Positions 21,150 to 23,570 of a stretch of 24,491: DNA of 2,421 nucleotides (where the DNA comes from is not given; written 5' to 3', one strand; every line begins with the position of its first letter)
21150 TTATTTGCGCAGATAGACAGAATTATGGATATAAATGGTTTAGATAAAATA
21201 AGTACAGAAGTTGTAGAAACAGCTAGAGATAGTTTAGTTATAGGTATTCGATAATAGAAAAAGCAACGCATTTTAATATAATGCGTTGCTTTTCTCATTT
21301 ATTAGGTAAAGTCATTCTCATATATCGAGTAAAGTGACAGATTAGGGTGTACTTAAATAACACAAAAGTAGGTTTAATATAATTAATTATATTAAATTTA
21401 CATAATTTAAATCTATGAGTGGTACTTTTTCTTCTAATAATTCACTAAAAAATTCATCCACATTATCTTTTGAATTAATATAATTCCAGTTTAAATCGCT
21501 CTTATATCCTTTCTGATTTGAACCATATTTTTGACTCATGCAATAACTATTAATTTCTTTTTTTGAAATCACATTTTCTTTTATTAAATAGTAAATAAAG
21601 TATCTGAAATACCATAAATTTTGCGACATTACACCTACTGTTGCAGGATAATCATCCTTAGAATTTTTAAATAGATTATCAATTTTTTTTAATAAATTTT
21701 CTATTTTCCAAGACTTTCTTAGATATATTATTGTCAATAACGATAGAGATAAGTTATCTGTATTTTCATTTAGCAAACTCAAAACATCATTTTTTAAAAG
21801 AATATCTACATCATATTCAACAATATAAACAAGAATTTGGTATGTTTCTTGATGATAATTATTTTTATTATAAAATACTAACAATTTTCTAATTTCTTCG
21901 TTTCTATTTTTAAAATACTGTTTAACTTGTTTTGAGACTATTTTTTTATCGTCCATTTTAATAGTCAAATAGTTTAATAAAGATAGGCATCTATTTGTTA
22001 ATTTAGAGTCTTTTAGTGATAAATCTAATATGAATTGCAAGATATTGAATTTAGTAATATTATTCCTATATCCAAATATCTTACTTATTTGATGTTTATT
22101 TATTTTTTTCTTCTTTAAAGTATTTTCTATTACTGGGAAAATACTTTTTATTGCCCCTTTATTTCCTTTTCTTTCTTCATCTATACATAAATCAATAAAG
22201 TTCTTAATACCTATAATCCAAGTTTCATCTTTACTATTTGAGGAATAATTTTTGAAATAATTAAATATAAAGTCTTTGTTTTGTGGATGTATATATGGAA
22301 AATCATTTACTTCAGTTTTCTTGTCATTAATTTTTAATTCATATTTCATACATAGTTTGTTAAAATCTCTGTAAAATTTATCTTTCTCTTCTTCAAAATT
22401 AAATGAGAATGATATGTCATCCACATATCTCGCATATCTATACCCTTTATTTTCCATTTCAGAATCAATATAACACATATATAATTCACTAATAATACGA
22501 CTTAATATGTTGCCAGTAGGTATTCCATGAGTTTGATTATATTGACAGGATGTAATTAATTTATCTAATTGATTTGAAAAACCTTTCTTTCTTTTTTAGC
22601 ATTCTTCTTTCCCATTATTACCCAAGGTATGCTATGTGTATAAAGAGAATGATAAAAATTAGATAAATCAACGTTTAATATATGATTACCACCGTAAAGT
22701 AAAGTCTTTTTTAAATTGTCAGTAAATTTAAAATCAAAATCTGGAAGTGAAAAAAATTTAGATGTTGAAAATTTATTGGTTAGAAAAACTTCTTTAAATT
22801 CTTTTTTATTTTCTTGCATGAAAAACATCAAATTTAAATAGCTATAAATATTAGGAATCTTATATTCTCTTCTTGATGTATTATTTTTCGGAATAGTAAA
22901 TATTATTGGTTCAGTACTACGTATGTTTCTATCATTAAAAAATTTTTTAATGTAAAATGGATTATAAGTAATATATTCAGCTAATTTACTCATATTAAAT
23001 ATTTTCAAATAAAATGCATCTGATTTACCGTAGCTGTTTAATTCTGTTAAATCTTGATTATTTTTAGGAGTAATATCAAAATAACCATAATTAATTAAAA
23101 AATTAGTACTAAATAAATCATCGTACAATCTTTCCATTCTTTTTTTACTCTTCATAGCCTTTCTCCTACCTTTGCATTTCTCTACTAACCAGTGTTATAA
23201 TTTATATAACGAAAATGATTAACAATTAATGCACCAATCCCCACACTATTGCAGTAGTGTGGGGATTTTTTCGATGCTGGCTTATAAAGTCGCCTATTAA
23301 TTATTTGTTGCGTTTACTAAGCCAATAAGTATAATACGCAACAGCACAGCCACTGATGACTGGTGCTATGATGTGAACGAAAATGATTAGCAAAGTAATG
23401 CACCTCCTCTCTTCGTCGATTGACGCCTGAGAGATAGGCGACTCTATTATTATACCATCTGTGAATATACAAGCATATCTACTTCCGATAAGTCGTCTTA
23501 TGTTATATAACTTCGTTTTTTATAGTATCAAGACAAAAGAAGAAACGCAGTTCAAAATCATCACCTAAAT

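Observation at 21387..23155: Stand-alone Abi-type reverse transcriptase next to Tn552/sin res, frame-broken in an A6 run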

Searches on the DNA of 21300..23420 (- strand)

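Call 3: search_dna_similar(query=window:21300-23300:-, collection=plasmids, mode=near, max_rows=40)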
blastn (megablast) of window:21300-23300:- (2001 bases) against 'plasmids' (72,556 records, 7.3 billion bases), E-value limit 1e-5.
Records with a match: 1187; places in all: 1464; records where one place covers at least 80% of the query: 192.
Best place of each record, by identity: >=99% 739; 95-99% 377; 90-95% 10; 80-90% 61.
By first word of the organism name: Staphylococcus 1187.
By predicted mobility (MOB-suite, as given by PLSDB): mobilizable 1087; non-mobilizable 92; conjugative 8.
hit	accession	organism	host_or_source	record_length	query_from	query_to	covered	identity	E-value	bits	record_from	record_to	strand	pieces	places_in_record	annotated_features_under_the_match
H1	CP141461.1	Staphylococcus aureus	Homo sapiens,clinical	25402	1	2001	100%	98.7%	0e+0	3559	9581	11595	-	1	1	RNA-directed DNA polymerase | hypothetical protein (x2)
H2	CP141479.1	Staphylococcus aureus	Homo sapiens,clinical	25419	1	2001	100%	98.4%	0e+0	3528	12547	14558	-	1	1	RNA-directed DNA polymerase | zinc ABC transporter substrate-binding protein | hypothetical protein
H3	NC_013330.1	Staphylococcus aureus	-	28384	1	1961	98%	99.7%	0e+0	3598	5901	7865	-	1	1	RNA-directed DNA polymerase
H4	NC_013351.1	Staphylococcus aureus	-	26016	1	1961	98%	99.7%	0e+0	3598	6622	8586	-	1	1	RNA-directed DNA polymerase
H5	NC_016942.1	Staphylococcus argenteus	-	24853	1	1961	98%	99.7%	0e+0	3598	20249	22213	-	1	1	RNA-directed DNA polymerase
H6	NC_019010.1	Staphylococcus aureus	-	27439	1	1961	98%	99.7%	0e+0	3598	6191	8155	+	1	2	RNA-directed DNA polymerase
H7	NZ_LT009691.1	Staphylococcus aureus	Homo sapiens,skin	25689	1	1961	98%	99.7%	0e+0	3598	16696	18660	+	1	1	RNA-directed DNA polymerase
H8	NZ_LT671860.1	Staphylococcus aureus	Homo sapiens,Wound infection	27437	1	1961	98%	99.7%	0e+0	3598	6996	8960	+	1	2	RNA-directed DNA polymerase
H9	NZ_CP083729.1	Staphylococcus aureus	Homo sapiens,whole organism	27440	1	1961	98%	99.7%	0e+0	3598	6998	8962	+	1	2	RNA-directed DNA polymerase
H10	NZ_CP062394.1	Staphylococcus aureus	Homo sapiens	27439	1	1961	98%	99.7%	0e+0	3598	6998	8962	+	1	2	RNA-directed DNA polymerase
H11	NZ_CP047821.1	Staphylococcus aureus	Homo sapiens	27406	1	1961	98%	99.7%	0e+0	3598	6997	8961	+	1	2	RNA-directed DNA polymerase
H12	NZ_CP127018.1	Staphylococcus aureus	Homo sapiens,Wound ...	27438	1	1961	98%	99.7%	0e+0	3598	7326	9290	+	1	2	RNA-directed DNA polymerase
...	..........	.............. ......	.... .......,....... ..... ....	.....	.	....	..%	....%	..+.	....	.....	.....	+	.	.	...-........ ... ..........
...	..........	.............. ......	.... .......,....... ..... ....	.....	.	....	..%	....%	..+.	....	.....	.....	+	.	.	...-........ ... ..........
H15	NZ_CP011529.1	Staphylococcus aureus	Homo sapiens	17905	1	1961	98%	99.7%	0e+0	3596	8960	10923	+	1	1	RNA-directed DNA polymerase | hypothetical protein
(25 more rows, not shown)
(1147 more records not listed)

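Call 7: get_annotated_region(hit=H3, flank=4000)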
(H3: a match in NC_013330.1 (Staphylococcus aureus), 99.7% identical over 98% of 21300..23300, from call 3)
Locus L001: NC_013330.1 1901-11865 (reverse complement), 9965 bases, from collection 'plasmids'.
description: Staphylococcus aureus plasmid pWBG759, complete sequence
organism: Staphylococcus aureus (NCBI taxid 1280)
taxonomy: Bacteria; Bacillota; Bacilli; Bacillales; Staphylococcaceae; Staphylococcus; Staphylococcus aureus
host: -; source: -; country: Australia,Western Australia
typing (MOB-suite, as given by PLSDB): mobilizable; replicon rep_cluster_1017,rep_cluster_1017,rep_cluster_1733,rep_cluster_2100
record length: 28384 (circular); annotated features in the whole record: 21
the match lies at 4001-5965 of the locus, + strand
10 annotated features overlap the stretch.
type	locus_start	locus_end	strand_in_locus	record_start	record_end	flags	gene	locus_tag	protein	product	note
predicted_resistance_gene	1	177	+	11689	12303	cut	cadD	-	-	cadmium resistance transporter CadD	predicted by amrfinderplus; class CADMIUM; identity 100.0%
CDS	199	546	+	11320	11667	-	-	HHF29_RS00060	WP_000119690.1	metalloregulator ArsR/SmtB family transcription factor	GO:0006355 - regulation of DNA-templated transcription [Evidence IEA]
CDS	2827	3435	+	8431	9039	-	-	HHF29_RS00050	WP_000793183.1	hypothetical protein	-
CDS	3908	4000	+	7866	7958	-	-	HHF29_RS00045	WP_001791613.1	type I toxin-antitoxin system Fst family toxin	-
CDS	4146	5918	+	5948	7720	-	-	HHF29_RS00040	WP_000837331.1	RNA-directed DNA polymerase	-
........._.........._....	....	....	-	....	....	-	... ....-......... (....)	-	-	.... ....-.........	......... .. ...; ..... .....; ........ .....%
predicted_resistance_gene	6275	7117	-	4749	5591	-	blaZ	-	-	penicillin-hydrolyzing class A beta-lactamase BlaZ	predicted by amrfinderplus; class BETA-LACTAM; identity 98.58%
predicted_resistance_gene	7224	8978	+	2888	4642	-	blaR1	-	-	beta-lactam sensor/signal transducer BlaR1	predicted by amrfinderplus; class BETA-LACTAM; identity 98.8%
predicted_resistance_gene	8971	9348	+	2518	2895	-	blaI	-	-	penicillinase repressor BlaI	predicted by amrfinderplus; class BETA-LACTAM; identity 99.21%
CDS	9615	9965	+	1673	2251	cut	-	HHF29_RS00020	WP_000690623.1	recombinase family protein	GO:0006310 - DNA recombination [Evidence IEA]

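Call 8: get_annotated_region(hit=H1, flank=4000)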
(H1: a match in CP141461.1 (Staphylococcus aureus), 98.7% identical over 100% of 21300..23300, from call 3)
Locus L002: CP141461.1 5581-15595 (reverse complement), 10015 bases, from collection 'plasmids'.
description: Staphylococcus aureus strain Sau59 plasmid unnamed1, complete sequence
organism: Staphylococcus aureus (NCBI taxid 1280)
taxonomy: Bacteria; Bacillota; Bacilli; Bacillales; Staphylococcaceae; Staphylococcus; Staphylococcus aureus
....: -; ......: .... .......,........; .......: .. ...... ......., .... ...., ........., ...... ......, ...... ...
typing (MOB-suite, as given by PLSDB): mobilizable; replicon rep_cluster_1017,rep_cluster_1215,rep_cluster_2214; relaxase MOBV
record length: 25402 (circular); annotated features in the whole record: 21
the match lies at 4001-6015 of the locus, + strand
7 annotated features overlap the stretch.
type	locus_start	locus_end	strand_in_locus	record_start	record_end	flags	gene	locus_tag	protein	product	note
CDS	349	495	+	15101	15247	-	-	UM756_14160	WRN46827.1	hypothetical protein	-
CDS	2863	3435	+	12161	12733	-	-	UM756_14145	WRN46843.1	hypothetical protein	-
CDS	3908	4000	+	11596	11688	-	-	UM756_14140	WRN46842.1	type I toxin-antitoxin system Fst family toxin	-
CDS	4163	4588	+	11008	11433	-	-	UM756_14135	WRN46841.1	hypothetical protein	-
CDS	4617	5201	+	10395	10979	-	-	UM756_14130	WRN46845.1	RNA-directed DNA polymerase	-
CDS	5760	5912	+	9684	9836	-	-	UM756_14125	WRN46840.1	hypothetical protein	-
CDS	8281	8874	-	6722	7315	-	-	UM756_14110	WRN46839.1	recombinase family protein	-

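Call 19: search_dna_similar(query=window:22563-22622:-, collection=plasmids, mode=near, max_rows=30, rows=spread)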
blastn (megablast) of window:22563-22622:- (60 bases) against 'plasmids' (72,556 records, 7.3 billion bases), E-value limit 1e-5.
Records with a match: 178; places in all: 179; records where one place covers at least 80% of the query: 178.
Best place of each record, by identity: >=99% 120; 95-99% 3; 90-95% 54; 80-90% 1.
By first word of the organism name: Staphylococcus 178.
By predicted mobility (MOB-suite, as given by PLSDB): mobilizable 168; non-mobilizable 10.
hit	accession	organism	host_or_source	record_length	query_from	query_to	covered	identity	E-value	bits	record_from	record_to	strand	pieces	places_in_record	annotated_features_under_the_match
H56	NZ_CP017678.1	Staphylococcus aureus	environmental,environmental swab sponge ...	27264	1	60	100%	100.0%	5e-23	111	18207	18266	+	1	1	hypothetical protein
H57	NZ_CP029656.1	Staphylococcus aureus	-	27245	1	60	100%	100.0%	5e-23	111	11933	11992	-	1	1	hypothetical protein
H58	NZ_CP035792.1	Staphylococcus aureus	Homo sapiens,blood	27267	1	60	100%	100.0%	5e-23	111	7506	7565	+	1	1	hypothetical protein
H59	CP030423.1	Staphylococcus aureus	Homo sapiens,blood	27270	1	60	100%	100.0%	5e-23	111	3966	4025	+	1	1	none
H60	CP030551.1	Staphylococcus aureus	Homo sapiens,blood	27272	1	60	100%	100.0%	5e-23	111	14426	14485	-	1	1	hypothetical protein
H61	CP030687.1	Staphylococcus aureus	Homo sapiens,blood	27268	1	60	100%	100.0%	5e-23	111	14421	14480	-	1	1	none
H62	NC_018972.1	Staphylococcus aureus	-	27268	1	60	100%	100.0%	5e-23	111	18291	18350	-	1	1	hypothetical protein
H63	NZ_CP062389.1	Staphylococcus aureus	Homo sapiens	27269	1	60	100%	100.0%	5e-23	111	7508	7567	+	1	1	hypothetical protein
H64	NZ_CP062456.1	Staphylococcus aureus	Homo sapiens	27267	1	60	100%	100.0%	5e-23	111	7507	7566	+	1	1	hypothetical protein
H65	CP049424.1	Staphylococcus aureus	Homo sapiens,blood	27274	1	60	100%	100.0%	5e-23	111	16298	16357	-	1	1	none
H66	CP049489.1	Staphylococcus aureus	Homo sapiens,blood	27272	1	60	100%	100.0%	5e-23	111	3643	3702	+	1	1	none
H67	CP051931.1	Staphylococcus aureus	Homo sapiens,wound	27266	1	60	100%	100.0%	5e-23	111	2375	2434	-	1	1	none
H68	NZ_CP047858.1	Staphylococcus aureus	Homo sapiens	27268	1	60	100%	100.0%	5e-23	111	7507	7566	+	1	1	hypothetical protein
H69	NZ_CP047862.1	Staphylococcus aureus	Homo sapiens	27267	1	60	100%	100.0%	5e-23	111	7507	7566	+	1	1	hypothetical protein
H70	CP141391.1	Staphylococcus aureus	Homo sapiens,clinical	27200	1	60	100%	100.0%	5e-23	111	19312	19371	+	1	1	hypothetical protein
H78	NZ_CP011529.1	Staphylococcus aureus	Homo sapiens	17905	1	60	100%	93.8%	2e-17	94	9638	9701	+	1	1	RNA-directed DNA polymerase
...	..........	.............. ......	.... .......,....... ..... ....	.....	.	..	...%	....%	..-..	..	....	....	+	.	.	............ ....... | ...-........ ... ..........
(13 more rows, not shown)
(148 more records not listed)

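Call 20: get_annotated_region(hit=H62, flank=5000)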
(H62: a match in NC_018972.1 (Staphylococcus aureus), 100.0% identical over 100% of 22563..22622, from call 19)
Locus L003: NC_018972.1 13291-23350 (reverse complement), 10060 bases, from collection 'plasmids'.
description: Staphylococcus aureus plasmid pWBG744, complete sequence
organism: Staphylococcus aureus (NCBI taxid 1280)
taxonomy: Bacteria; Bacillota; Bacilli; Bacillales; Staphylococcaceae; Staphylococcus; Staphylococcus aureus
host: -; source: -; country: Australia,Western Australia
typing (MOB-suite, as given by PLSDB): mobilizable; replicon rep_cluster_1017,rep_cluster_1215
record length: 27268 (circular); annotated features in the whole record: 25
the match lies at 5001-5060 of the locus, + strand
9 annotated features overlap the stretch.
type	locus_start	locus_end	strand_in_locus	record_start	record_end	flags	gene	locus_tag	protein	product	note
predicted_resistance_gene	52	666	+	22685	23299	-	cadD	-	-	cadmium resistance transporter CadD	predicted by amrfinderplus; class CADMIUM; identity 100.0%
CDS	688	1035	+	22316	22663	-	-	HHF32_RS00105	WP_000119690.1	metalloregulator ArsR/SmtB family transcription factor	GO:0006355 - regulation of DNA-templated transcription [Evidence IEA]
CDS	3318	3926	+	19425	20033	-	-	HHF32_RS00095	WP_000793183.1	hypothetical protein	-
CDS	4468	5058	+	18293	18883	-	-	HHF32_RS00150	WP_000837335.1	hypothetical protein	-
CDS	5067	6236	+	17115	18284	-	-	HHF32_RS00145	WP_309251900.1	RNA-directed DNA polymerase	-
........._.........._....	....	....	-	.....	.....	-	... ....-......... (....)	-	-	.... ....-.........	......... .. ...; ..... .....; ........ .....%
predicted_resistance_gene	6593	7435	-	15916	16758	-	blaZ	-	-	penicillin-hydrolyzing class A beta-lactamase BlaZ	predicted by amrfinderplus; class BETA-LACTAM; identity 98.58%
predicted_resistance_gene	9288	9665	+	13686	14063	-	blaI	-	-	penicillinase repressor BlaI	predicted by amrfinderplus; class BETA-LACTAM; identity 99.21%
CDS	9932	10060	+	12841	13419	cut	-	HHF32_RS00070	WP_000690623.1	recombinase family protein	GO:0006310 - DNA recombination [Evidence IEA]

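Call 21: get_annotated_region(hit=H85, flank=3000)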
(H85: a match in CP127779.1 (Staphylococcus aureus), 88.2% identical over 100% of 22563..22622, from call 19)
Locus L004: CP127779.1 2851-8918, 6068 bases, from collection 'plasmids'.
description: Staphylococcus aureus strain C85 plasmid pC85_1, complete sequence
organism: Staphylococcus aureus (NCBI taxid 1280)
taxonomy: Bacteria; Bacillota; Bacilli; Bacillales; Staphylococcaceae; Staphylococcus; Staphylococcus aureus
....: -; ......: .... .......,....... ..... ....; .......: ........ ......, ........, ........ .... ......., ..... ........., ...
typing (MOB-suite, as given by PLSDB): mobilizable; replicon rep_cluster_1017,rep_cluster_1017,rep_cluster_1733,rep_cluster_2100
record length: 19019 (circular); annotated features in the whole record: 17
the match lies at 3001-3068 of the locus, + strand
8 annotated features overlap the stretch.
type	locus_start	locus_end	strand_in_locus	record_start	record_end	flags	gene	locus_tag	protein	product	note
CDS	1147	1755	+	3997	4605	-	-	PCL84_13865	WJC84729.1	hypothetical protein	-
CDS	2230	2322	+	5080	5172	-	-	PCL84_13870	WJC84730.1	type I toxin-antitoxin system Fst family toxin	-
CDS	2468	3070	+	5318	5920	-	-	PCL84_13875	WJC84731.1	hypothetical protein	-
CDS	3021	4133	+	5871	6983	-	-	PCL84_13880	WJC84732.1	RNA-directed DNA polymerase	-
CDS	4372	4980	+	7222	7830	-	-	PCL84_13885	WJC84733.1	recombinase family protein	-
predicted_resistance_gene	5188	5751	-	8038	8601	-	qacR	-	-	multidrug-binding transcriptional regulator QacR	predicted by amrfinderplus; class QUATERNARY AMMONIUM; identity 99.47%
CDS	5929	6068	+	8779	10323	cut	-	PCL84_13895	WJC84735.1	quaternary ammonium compound efflux MFS transporter QacA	-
predicted_resistance_gene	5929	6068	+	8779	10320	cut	qacA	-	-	quaternary ammonium compound efflux MFS transporter QacA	predicted by amrfinderplus; class QUATERNARY AMMONIUM; identity 100.0%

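Call 22: get_annotated_region(hit=H78, flank=3000)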
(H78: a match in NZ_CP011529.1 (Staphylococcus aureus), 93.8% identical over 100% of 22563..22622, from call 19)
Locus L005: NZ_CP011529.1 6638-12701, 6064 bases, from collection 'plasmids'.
description: Staphylococcus aureus strain RKI4 plasmid unnamed, complete sequence
organism: Staphylococcus aureus (NCBI taxid 1280)
taxonomy: Bacteria; Bacillota; Bacilli; Bacillales; Staphylococcaceae; Staphylococcus; Staphylococcus aureus
host: -; source: Homo sapiens; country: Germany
typing (MOB-suite, as given by PLSDB): mobilizable; replicon rep_cluster_1017,rep_cluster_1017,rep_cluster_1733,rep_cluster_2100
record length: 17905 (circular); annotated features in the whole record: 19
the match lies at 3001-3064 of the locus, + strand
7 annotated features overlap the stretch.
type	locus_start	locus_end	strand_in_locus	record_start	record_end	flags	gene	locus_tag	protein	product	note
CDS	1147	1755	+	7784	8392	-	-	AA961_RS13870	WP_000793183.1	hypothetical protein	-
CDS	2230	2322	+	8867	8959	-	-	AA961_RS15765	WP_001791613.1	type I toxin-antitoxin system Fst family toxin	-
CDS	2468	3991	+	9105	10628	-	-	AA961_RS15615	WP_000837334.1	RNA-directed DNA polymerase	-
CDS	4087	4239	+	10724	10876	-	-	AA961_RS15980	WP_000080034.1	hypothetical protein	-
CDS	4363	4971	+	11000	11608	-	-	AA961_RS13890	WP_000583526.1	recombinase family protein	GO:0006310 - DNA recombination [Evidence IEA]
CDS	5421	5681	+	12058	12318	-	-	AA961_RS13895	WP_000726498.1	lactococcin 972 family bacteriocin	-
CDS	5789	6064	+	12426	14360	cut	-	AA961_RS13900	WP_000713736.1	DUF1430 domain-containing protein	-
